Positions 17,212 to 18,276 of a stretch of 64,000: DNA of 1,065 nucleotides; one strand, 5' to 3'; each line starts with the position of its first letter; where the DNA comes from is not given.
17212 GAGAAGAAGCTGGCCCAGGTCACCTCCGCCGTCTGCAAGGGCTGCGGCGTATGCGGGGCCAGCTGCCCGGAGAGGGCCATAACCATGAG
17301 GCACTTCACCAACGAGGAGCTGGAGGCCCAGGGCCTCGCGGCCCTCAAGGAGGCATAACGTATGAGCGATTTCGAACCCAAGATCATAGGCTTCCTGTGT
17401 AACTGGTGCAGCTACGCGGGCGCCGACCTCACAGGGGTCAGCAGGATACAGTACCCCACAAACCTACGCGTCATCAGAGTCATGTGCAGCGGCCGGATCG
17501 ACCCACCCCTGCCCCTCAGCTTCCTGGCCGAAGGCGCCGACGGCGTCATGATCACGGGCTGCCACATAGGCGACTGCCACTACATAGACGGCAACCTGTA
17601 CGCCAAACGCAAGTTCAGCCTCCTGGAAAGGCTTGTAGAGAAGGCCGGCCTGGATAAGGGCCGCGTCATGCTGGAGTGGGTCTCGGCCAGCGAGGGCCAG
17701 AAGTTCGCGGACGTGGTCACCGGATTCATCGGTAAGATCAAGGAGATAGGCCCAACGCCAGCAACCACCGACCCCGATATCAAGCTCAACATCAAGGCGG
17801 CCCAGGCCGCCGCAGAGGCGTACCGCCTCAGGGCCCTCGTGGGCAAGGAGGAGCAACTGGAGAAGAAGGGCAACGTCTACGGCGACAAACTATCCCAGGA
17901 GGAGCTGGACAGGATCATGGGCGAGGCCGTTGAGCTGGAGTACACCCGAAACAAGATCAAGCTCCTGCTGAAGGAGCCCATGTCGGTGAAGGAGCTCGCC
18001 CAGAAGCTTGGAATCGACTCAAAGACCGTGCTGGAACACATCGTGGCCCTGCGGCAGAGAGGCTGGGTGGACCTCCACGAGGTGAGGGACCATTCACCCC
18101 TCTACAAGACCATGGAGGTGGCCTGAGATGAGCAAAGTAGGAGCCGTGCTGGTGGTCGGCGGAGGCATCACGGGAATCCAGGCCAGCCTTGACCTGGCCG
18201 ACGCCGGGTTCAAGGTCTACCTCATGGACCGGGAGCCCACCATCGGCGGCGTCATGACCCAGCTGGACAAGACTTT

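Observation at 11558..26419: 15-kb hdr/mvh super-operon with three HdrCB pairs, two HdrA systems and two MvhD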

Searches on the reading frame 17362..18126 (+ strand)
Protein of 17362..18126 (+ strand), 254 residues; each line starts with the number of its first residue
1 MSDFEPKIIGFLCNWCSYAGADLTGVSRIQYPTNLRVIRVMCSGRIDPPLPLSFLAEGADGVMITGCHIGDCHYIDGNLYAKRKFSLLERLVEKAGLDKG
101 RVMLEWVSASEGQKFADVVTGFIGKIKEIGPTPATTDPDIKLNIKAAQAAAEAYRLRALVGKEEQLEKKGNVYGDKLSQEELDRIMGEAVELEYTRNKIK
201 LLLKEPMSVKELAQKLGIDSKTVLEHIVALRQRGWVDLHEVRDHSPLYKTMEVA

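Call 3: search_protein_families(library=pfam, proteins=[window:17362-18126:+])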
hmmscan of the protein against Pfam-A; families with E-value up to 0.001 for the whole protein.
window:17362-18126:+ (254 aa): 10 families
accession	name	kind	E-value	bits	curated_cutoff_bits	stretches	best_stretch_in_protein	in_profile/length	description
PF02662.21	FlpD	-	1.4e-48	164.4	22.3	1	8-130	1-123/123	Methyl-viologen-reducing hydrogenase, delta subunit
PF21476.4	PF0610-like_N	-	1.4e-07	32.1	33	1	199-230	7-38/50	PF0610-like, N-terminal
PF12840.13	HTH_20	-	4.2e-06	27.1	27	1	202-234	12-46/51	Helix-turn-helix domain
PF01022.26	HTH_5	-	2.1e-05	24.7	22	1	199-236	8-45/47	Bacterial regulatory protein, arsR family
PF08279.18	HTH_11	-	2.3e-05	24.6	25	1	199-236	6-44/55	HTH domain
PF01978.25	TrmB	-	0.00013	22.2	25.6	1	200-250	16-64/68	Sugar-specific transcriptional regulator TrmB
PF13412.12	HTH_24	-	0.00022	21.1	21.9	1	206-236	17-47/48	Winged helix-turn-helix DNA-binding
PF01726.22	LexA_DNA_bind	-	0.00035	20.7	23.7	0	206-239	25-59/65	LexA DNA binding domain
PF04760.21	IF2_N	-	0.00049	20.3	25.3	0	205-226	2-23/53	Translation initiation factor IF-2, N-terminal region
PF01047.28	MarR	-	0.00067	19.9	24.6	0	205-236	16-47/59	MarR family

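Call 5: search_protein_families(library=ncbifam, proteins=[window:17362-18126:+], max_evalue=0.00001)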
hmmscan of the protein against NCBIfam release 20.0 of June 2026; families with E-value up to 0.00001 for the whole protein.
window:17362-18126:+ (254 aa): 4 families
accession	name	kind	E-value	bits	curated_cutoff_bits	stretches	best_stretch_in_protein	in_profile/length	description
NF040770.1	hetero_SS_HdrA2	exception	1.2e-51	175.8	1100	1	5-132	647-774/777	CoB-CoM heterodisulfide reductase HdrA2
NF045873.1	F420_non_VhuD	exception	1.2e-30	106.3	215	1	5-134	1-130/132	F420-non-reducing hydrogenase iron-sulfur subunit VhuD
NF041891.1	hdrA_Methbact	equivalog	2.2e-09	36.1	1300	1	5-128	643-760/762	ferredoxin:CoB-CoM heterodisulfide reductase subunit HdrA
NF053602.1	Phr_regulator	exception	8.3e-06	25.5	320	0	194-237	12-56/191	heat shock transcription regulator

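Call 50: find_homologous_proteins(query=window:17362-18126:+, max_evalue=1e-10)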
Query window:17362-18126:+ (254 aa): 7999 proteins with E <= 1e-10 among 8000 candidates; the best 120 are listed.
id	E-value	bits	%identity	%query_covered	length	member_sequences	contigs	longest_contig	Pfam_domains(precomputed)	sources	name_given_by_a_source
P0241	4.5e-160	549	95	100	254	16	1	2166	PF12840.14,PF21476.5,PF02662.22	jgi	jgi:F420-non-reducing hydrogenase iron-sulfur subunit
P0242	3.5e-156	536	93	100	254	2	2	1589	PF21476.5,PF02662.22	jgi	-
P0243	1.9e-155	534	93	100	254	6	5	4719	PF12840.14,PF21476.5,PF02662.22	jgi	jgi:F420-non-reducing hydrogenase iron-sulfur subunit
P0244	9.1e-153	525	91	100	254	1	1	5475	PF21476.5,PF02662.22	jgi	-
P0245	2.2e-152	524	91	100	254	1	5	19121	PF21476.5,PF02662.22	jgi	jgi:F420-non-reducing hydrogenase iron-sulfur subunit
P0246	3.1e-152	523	89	100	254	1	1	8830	PF21476.5,PF02662.22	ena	-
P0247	4.2e-152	523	89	100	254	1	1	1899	PF12840.14,PF21476.5,PF02662.22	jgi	jgi:F420-non-reducing hydrogenase iron-sulfur subunit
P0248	7.6e-151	519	89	100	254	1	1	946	PF21476.5,PF02662.22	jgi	jgi:F420-non-reducing hydrogenase iron-sulfur subunit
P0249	1.5e-148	511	88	100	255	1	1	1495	PF21476.5,PF02662.22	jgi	jgi:F420-non-reducing hydrogenase iron-sulfur subunit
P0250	1.6e-145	501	87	100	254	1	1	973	PF21476.5,PF02662.22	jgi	jgi:F420-non-reducing hydrogenase iron-sulfur subunit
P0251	3.2e-145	501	85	100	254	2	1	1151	PF21476.5,PF02662.22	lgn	-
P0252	8.2e-145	499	87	100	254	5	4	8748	PF21476.5,PF02662.22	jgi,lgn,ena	-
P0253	3.0e-144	497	86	100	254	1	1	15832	PF21476.5,PF02662.22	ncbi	-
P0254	1.6e-128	446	75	100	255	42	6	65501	PF02662.22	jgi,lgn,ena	jgi:coenzyme F420-reducing hydrogenase delta subunit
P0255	7.9e-127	440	76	100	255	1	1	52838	PF02662.22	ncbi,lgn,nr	ncbi:hydrogenase iron-sulfur subunit [Candidatus Bathyarchaeota archaeon]|nr:hydrogenase iron-sulfur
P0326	2.4e-94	334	58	99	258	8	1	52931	PF12840.14,PF21476.5,PF25212.3,PF02662.22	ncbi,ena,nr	ncbi:MAG: F420-non-reducing hydrogenase iron-sulfur subunit D [Candidatus Bathyarchaeota archaeon BA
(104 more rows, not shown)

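Call 51: find_encoding_contigs(protein=P0326, flank=10000, max_places=2)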
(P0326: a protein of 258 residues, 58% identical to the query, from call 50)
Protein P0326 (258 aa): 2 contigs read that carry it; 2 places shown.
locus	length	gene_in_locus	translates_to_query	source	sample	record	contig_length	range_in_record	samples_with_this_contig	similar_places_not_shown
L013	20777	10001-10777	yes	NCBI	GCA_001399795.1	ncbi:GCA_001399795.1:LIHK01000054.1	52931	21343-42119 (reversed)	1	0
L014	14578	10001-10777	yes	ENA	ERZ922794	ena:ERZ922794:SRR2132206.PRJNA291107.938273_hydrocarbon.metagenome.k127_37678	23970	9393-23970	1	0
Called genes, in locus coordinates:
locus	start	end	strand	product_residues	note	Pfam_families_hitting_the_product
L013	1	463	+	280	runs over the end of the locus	PF00175:NAD_binding_1 (weak), PF10418:DHODB_Fe-S_bind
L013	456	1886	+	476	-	PF03807:F420_oxidored (faint), PF14691:Fer4_20, PF01262:AlaDh_PNT_C (faint), PF00070:Pyr_redox (faint), PF07992:Pyr_redox_2, PF12831:FAD_oxidored (weak), PF13450:NAD_binding_8, PF13738:Pyr_redox_3 (faint)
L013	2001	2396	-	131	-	PF13650:Asp_protease_2 (weak), PF13975:gag-asp_proteas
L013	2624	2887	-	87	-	-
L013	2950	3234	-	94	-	PF01925:TauE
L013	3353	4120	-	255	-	PF01925:TauE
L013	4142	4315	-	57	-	-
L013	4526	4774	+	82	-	-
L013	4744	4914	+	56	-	-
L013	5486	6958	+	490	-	PF13183:Fer4_8, PF13187:Fer4_9, PF13534:Fer4_17 (weak), PF01266:DAO (faint), PF01262:AlaDh_PNT_C (faint), PF07992:Pyr_redox_2, PF13450:NAD_binding_8, PF13738:Pyr_redox_3, +3 more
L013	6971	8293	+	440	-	PF00890:FAD_binding_2 (weak), PF01134:GIDA (faint), PF01266:DAO (weak), PF07992:Pyr_redox_2 (weak), PF12831:FAD_oxidored, PF13450:NAD_binding_8 (weak), PF00037:Fer4 (weak)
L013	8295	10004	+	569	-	PF00890:FAD_binding_2 (weak), PF01266:DAO (weak), PF07992:Pyr_redox_2, PF12831:FAD_oxidored, PF13450:NAD_binding_8, PF00037:Fer4, PF14697:Fer4_21, PF12838:Fer4_7, +7 more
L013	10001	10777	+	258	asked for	PF02662:FlpD, PF12840:HTH_20 (weak), PF21476:PF0610-like_N (weak), PF25212:HVO_A0114 (faint)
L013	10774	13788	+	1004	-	PF07992:Pyr_redox_2, PF12831:FAD_oxidored, PF00037:Fer4, PF00890:FAD_binding_2, PF07992:Pyr_redox_2, PF12831:FAD_oxidored, PF13450:NAD_binding_8, PF13738:Pyr_redox_3, +19 more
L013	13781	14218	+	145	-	PF02662:FlpD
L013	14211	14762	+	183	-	PF13183:Fer4_8, PF13237:Fer4_10 (weak), PF13187:Fer4_9, PF13534:Fer4_17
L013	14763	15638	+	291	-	PF02754:CCG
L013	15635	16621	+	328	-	PF01058:Oxidored_q6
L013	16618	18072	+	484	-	PF27537:HoxH, PF00374:NiFeSe_Hases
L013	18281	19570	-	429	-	PF00374:NiFeSe_Hases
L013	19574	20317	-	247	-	PF01058:Oxidored_q6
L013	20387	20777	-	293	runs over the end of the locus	PF00970:FAD_binding_6 (weak), PF00175:NAD_binding_1, PF10418:DHODB_Fe-S_bind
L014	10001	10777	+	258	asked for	PF02662:FlpD, PF12840:HTH_20 (weak), PF21476:PF0610-like_N (weak), PF25212:HVO_A0114 (faint)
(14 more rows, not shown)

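Call 58: search_protein_families(library=ncbifam, proteins=[L013:5486-6958:+], max_evalue=1e-8)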
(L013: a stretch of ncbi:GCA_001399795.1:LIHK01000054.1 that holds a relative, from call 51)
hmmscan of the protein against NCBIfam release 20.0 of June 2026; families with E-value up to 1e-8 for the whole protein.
L013:5486-6958:+ (490 aa): 31 families (the best 25 are shown)
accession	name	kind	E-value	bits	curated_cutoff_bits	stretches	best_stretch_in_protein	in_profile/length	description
NF009410.0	PRK12771.1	subfamily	3.8e-118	395.5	516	1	75-484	49-449/566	NAD(P)-binding protein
NF009454.0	PRK12814.1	equivalog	1.6e-114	383.6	916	1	110-485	126-505/657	putative NADPH-dependent glutamate synthase small subunit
NF009414.0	PRK12778.1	equivalog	3.3e-101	339.8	1103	1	74-481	337-750/752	bifunctional dihydroorotate dehydrogenase B NAD binding subunit/NADPH-dependent glutamate synthase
TIGR01316.1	gltA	equivalog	1.1e-94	317.8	471.75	1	139-480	96-449/449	NADPH-dependent glutamate synthase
TIGR03315.1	Se_ygfK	equivalog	2.3e-81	273.6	835.3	1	108-477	467-836/1012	putative selenate reductase subunit YgfK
NF010590.0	PRK13984.1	equivalog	5.9e-80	269.1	946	1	70-482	192-608/611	putative oxidoreductase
NF009409.0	PRK12770.1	subfamily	2.7e-75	253.7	343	1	169-482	15-352/360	putative glutamate synthase subunit beta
NF009413.0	PRK12775.1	equivalog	6.5e-75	252.6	1895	1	75-484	340-758/1006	putative trifunctional 2-polyprenylphenol hydroxylase/glutamate synthase subunit beta/ferritin domain-containing protein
TIGR01318.1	gltD_gamma_fam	subfamily_domain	6.2e-72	242.7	482.95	1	170-481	139-466/467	glutamate synthase, small subunit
NF009408.0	PRK12769.1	equivalog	4.3e-69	233.3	1003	1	172-481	327-652/659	formate-dependent uric acid utilization protein AegA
NF009415.0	PRK12779.1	equivalog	1.3e-64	218.6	1519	1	162-478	296-624/944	putative bifunctional glutamate synthase subunit beta/2-polyprenylphenol hydroxylase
NF009451.0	PRK12809.1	equivalog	5.7e-60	203.3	1154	1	170-475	308-629/639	formate-dependent uric acid utilization protein YgfT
TIGR01317.1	GOGAT_sm_gam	subfamily_domain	7.4e-53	180.1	447.7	1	110-482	76-480/485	glutamate synthase small subunit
NF045663.1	diclust_near_Sec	equivalog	2.4e-34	118.5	530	1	109-270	41-201/759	pyridine nucleotide-disulfide oxidoreductase/dicluster-binding protein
TIGR01292.1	TRX_reduct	equivalog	3.2e-21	75.4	343.45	1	299-480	137-300/300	thioredoxin-disulfide reductase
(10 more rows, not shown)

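Call 63: predict_structure(alignment_id=A1)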
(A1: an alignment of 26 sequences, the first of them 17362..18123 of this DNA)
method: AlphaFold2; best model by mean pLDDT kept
length: 254 residues; sequences in the alignment: 26
mean_pLDDT: 82.6   pTM: 0.83
mean pLDDT of the five models: 82.6, 82.3, 81.9, 81.7, 81.4
residues with pLDDT >= 90: 135; 70-90: 65; 50-70: 29; < 50: 25
segments of 3 or more residues with pLDDT < 50: 16-30, 69-72, 74-77
pLDDT, mean of each block of 10 residues (from residue 1): 77 52 41 55 79 94 73 51 89 97 82 78 93 94 96 86 83 88 92 97 96 96 97 94 93 61
secondary structure, 60 per line:
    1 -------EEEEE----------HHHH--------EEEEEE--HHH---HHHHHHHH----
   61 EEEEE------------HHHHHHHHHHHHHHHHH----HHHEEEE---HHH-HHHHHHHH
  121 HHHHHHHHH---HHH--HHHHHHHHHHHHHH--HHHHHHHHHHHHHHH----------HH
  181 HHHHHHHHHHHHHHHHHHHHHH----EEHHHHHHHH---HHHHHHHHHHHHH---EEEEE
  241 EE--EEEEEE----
elements in order: E8-12 H23-26 E35-40 H49-56 E61-65 H78-94 E102-105 H113-129 H138-151 H154-168 H179-202 H209-216 H220-232 E236-242 E245-250

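Call 64: search_solved_structures(query=window:17362-18123:+, max_evalue=0.01, show_alignments=0)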
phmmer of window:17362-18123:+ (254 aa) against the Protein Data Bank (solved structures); distinct sequences matched with E-value up to 0.01: 7.
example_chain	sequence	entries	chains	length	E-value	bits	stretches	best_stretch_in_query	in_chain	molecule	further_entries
5odc_D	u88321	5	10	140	3.8e-49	171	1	1-133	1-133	Methyl-viologen reducing hydrogenase subunit D | Methyl-viologen reducing hydrogenase, subunit D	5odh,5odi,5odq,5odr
8rvu_F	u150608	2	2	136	1.6e-46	162.4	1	3-132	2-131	Methyl viologen-reducing hydrogenase, subunit D-related protein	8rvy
9sw2_D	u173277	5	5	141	2.7e-46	161.6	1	2-134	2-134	F420-non-reducing hydrogenase iron-sulfur subunit D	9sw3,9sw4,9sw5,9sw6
8rvv_F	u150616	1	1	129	7e-46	160.3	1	4-131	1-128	Methyl viologen-reducing hydrogenase, subunit D-related protein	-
7bkb_F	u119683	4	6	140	8e-44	153.6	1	2-134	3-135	F420-non-reducing hydrogenase subunit D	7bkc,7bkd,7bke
9sfi_K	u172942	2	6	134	4.1e-22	82.4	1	5-134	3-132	F420-non-reducing hydrogenase subunit delta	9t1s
2p4w_A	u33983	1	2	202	0.00061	22.9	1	180-237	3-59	Transcriptional regulatory protein arsR family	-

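Call 66: fold_search(model_id=the predicted structure, library=pdb)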
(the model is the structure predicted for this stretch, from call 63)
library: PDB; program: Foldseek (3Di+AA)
matches with E <= 10: 1345; with E <= 0.001: 4
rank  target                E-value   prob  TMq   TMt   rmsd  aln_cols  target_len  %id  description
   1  5odh_D                7.7e-13  1.00  0.47  0.83   3.1       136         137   53  Heterodisulfide reductase / [NiFe]-hydrogenase complex from Methanothermococcus thermolithotrophicus soaked with heter (released 2017-08-30)
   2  5odc_D                3.1e-12  1.00  0.48  0.84   3.1       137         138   52  Heterodisulfide reductase / [NiFe]-hydrogenase complex from Methanothermococcus thermolithotrophicus at 2.3 A resoluti (released 2017-08-30)
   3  8rvu_F                1.3e-11  1.00  0.45  0.83   3.1       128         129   54  CryoEM structure of the Elp-Hdr complex of Methanothermobacter marburgensis state 2 (composite structure) (released 2025-05-14)
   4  7bkb_F                2.6e-11  1.00  0.46  0.81   3.1       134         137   49  Formate dehydrogenase - heterodisulfide reductase - formylmethanofuran dehydrogenase complex from Methanospirillum hun (released 2021-09-29)
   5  3jth_A                1.3e-02  1.00  0.22  0.56   7.5        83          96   22  Crystal structure of a transcriptional regulator HlyU from Vibrio vulnificus CMCP6 (released 2010-03-16)
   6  3cuo_D                1.4e-02  1.00  0.21  0.54   7.8        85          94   18  Crystal structure of the predicted DNA-binding transcriptional regulator from E. coli (released 2008-06-17)
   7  5yi1                  1.7e-02  1.00  0.23  0.44   5.3        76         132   22  Structure of Lactococcus lactis ZitR, C30AH42A mutant in apo form (released 2017-12-06)
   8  3pqk_B                1.7e-02  1.00  0.22  0.51   7.4        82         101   26  Crystal Structure of the transcriptional repressor BigR from Xylella fastidiosa (released 2011-06-01)
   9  4omz_B                1.8e-02  1.00  0.23  0.56   6.5        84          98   24  Crystal Structure of NolR from Sinorhizobium fredii (released 2014-04-16)
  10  6cdb_A                1.9e-02  1.00  0.23  0.58   7.4        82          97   20  Crystal Structure of V66L CzrA in the Zn(II)bound state (released 2018-07-11)
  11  4k2e_A                2.0e-02  1.00  0.22  0.55   6.7        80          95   22  HlyU from Vibrio cholerae N16961 (released 2014-04-30)
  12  4omz_A                2.1e-02  1.00  0.21  0.53   6.9        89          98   21  Crystal Structure of NolR from Sinorhizobium fredii (released 2014-04-16)
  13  4omz_C                2.1e-02  1.00  0.21  0.50   7.0        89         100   21  Crystal Structure of NolR from Sinorhizobium fredii (released 2014-04-16)
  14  3pqk_A                2.3e-02  1.00  0.22  0.52   6.9        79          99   25  Crystal Structure of the transcriptional repressor BigR from Xylella fastidiosa (released 2011-06-01)
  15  3pqk_F                2.3e-02  1.00  0.22  0.52   7.2        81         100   26  Crystal Structure of the transcriptional repressor BigR from Xylella fastidiosa (released 2011-06-01)
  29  2p4w_B                5.1e-02  1.00  0.22  0.28   5.7        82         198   29  Crystal structure of heat shock regulator from Pyrococcus furiosus (released 2007-03-27)
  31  2p4w_A                5.4e-02  1.00  0.21  0.27   5.7        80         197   30  Crystal structure of heat shock regulator from Pyrococcus furiosus (released 2007-03-27)
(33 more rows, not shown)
